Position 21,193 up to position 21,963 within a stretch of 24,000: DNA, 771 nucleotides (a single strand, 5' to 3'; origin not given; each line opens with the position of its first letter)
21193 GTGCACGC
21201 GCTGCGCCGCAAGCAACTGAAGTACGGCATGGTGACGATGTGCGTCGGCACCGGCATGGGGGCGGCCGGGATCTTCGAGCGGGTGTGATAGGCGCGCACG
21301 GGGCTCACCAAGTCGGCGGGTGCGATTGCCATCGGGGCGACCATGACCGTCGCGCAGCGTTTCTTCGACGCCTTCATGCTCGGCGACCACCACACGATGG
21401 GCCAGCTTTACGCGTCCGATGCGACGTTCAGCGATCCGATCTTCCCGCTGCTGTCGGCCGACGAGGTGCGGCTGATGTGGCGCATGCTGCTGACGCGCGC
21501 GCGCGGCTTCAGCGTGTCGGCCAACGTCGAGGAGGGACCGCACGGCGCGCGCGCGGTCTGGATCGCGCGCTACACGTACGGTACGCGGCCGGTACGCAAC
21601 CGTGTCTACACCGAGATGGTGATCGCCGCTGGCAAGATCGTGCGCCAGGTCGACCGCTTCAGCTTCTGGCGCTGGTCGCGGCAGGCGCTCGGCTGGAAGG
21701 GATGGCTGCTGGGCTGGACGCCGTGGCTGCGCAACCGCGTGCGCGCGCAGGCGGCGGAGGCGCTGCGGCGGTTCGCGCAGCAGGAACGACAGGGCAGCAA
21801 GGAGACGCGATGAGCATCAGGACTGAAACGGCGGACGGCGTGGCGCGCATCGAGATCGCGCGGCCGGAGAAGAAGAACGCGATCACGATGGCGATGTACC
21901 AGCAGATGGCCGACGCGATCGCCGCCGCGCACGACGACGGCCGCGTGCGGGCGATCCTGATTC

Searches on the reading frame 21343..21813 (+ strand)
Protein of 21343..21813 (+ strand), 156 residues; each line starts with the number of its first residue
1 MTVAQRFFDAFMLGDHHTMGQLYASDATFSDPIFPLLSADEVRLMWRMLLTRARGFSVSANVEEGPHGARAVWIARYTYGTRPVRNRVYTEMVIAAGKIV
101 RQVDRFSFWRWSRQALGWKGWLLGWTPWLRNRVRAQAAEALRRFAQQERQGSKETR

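Call 4: search_protein_families(library=pfam, proteins=[window:21343-21813:+], max_evalue=0.01)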
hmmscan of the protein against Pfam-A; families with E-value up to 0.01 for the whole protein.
window:21343-21813:+ (156 aa): 1 family
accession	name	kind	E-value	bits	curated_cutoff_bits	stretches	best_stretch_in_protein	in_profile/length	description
PF12680.13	SnoaL_2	-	4.8e-10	40.4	27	1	4-101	1-101/102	SnoaL-like domain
